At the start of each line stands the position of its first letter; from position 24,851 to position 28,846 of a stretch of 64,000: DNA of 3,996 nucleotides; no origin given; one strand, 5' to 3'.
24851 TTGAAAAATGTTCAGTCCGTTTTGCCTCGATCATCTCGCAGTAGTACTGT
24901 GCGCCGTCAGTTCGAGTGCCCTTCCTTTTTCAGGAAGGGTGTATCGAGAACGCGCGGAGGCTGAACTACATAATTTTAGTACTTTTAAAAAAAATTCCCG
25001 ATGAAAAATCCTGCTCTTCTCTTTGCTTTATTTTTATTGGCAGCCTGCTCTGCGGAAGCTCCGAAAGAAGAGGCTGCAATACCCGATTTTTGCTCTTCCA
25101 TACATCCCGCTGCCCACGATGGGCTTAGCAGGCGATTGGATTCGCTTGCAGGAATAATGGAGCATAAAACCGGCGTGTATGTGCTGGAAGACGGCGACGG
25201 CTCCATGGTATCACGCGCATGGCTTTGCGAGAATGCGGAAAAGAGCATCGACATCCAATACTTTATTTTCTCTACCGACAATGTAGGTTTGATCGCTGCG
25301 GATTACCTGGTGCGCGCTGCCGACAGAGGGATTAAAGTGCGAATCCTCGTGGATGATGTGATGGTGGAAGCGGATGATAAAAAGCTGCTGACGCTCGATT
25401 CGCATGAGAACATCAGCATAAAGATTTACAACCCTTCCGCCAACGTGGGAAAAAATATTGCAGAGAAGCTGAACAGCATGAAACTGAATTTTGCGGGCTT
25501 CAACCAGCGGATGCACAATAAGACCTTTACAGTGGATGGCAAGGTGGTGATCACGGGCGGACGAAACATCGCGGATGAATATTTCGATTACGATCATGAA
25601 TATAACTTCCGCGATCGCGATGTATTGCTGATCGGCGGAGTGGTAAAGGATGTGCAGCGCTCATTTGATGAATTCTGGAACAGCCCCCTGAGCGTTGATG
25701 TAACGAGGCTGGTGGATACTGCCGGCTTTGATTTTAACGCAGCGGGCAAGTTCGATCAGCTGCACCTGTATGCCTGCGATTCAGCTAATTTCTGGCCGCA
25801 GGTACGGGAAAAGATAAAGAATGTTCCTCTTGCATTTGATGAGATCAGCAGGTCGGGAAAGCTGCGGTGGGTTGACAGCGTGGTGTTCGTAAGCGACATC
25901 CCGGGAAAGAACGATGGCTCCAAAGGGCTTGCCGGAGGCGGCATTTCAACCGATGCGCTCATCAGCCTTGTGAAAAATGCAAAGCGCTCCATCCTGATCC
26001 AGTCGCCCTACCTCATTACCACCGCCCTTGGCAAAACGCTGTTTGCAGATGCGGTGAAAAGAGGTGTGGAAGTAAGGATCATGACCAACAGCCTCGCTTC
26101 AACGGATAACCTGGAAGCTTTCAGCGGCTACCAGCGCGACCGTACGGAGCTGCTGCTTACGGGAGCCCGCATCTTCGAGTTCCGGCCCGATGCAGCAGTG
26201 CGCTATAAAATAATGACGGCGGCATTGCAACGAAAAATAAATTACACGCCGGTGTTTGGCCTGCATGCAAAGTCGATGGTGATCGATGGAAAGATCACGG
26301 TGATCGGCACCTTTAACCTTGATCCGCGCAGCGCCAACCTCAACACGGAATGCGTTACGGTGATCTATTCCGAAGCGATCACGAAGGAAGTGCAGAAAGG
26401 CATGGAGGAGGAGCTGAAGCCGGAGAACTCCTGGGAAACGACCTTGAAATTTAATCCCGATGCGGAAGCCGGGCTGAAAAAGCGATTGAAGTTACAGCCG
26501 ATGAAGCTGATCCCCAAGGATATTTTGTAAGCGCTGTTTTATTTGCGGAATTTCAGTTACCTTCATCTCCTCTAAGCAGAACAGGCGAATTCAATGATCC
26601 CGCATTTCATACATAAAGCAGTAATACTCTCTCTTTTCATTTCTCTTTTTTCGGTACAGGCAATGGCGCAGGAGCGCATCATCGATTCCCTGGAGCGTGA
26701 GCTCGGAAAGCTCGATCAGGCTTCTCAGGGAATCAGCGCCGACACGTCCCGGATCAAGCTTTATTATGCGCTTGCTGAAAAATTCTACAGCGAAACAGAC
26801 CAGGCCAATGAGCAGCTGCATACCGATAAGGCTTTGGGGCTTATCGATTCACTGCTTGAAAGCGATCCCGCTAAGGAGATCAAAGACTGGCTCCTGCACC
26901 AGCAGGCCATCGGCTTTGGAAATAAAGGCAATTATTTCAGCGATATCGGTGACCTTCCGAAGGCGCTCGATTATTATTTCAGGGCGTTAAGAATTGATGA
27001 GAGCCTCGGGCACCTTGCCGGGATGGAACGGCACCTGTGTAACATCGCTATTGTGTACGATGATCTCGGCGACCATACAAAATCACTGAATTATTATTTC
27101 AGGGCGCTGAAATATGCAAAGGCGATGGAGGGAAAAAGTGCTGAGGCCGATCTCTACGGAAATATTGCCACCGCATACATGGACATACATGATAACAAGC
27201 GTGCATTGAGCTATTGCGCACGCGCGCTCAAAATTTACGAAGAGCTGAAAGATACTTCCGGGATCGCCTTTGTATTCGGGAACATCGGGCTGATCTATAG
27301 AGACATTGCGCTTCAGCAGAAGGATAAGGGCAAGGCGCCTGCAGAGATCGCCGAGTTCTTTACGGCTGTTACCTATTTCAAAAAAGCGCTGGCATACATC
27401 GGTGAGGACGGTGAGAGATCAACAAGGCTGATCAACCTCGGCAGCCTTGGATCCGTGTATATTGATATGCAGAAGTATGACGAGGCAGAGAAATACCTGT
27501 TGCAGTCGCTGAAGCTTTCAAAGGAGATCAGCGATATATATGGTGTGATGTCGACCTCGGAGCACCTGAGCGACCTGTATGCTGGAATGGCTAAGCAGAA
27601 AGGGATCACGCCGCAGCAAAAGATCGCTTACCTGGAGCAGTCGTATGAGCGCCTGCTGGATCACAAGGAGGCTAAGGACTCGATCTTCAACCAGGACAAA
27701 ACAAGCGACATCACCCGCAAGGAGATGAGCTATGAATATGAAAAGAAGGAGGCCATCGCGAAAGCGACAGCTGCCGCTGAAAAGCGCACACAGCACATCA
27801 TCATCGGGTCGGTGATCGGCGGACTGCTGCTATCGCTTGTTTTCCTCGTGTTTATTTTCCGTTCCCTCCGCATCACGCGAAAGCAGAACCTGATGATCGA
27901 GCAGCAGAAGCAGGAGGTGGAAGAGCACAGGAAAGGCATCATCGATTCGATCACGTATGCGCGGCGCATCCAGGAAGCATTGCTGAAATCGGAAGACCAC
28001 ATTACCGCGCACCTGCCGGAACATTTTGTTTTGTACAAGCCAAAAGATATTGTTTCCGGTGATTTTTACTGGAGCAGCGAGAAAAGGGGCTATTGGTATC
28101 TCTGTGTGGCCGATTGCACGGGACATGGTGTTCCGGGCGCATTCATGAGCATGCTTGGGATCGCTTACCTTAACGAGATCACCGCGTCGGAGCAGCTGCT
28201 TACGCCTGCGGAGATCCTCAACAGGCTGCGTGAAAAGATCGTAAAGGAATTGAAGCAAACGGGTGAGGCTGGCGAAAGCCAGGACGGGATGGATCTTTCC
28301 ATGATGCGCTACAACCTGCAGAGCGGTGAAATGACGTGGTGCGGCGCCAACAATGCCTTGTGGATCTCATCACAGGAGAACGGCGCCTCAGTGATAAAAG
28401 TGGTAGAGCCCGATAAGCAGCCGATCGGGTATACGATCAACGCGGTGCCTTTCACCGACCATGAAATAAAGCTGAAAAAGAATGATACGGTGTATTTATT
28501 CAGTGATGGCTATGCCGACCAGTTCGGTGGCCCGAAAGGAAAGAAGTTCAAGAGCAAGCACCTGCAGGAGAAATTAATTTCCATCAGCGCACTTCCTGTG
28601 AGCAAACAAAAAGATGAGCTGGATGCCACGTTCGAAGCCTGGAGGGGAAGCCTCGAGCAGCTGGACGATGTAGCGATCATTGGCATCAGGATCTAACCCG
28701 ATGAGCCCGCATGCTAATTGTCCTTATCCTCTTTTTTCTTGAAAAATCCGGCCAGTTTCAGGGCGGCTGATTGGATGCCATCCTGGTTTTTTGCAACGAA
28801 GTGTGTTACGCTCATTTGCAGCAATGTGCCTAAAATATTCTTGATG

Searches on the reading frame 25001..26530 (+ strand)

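Call 9: search_protein_families(library=pfam, proteins=[window:25001-26530:+], max_evalue=0.001)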
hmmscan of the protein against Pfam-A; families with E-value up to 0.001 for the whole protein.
window:25001-26530:+ (509 aa): 2 families
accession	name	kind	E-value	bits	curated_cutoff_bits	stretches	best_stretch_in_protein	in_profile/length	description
PF13091.12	PLDc_2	-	5.5e-42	143.2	27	2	320-470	1-130/132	PLD-like domain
PF00614.28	PLDc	-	5.1e-11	42.5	21.9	1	421-444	5-28/28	Phospholipase D Active site motif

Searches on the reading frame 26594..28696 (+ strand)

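Call 9: search_protein_families(library=pfam, proteins=[window:26594-28696:+], max_evalue=0.001)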
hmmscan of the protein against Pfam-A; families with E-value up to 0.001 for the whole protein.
window:26594-28696:+ (700 aa): 12 families
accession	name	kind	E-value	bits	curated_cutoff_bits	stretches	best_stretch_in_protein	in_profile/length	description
PF07228.17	SpoIIE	-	6e-23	82.2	25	1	498-699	2-190/192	Stage II sporulation protein E (SpoIIE)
PF13424.12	TPR_12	-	1.5e-20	73.6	30.1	3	109-176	7-76/77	Tetratricopeptide repeat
PF00515.34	TPR_1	-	6.1e-18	64.3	27.8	1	107-137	3-33/34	Tetratricopeptide repeat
PF13176.12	TPR_7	-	3.6e-12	45.8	27.9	0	282-311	2-31/36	Tetratricopeptide repeat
PF13374.12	TPR_10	-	3.2e-11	43.3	27.5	0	283-312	6-35/42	Tetratricopeptide repeat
PF07719.23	TPR_2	-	2.4e-10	40.1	27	0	285-310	7-32/34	Tetratricopeptide repeat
PF13181.12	TPR_8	-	4.6e-08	33.1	25.7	1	284-310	6-32/34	Tetratricopeptide repeat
PF10602.15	RPN7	-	2e-07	31.3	29.6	1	110-166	41-97/174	26S proteasome subunit RPN7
PF10579.15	Rapsyn_N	-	0.00018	21.9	23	0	237-314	4-78/80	Rapsyn N-terminal myristoylation and linker region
PF13432.12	TPR_16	-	0.0005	20.9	32.7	0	151-215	3-61/65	Tetratricopeptide repeat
PF13428.12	TPR_14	-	0.00074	20.4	23.5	0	285-311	7-33/44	Tetratricopeptide repeat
PF13429.12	TPR_15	-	0.00086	19.2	26.2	0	77-213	122-242/280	Tetratricopeptide repeat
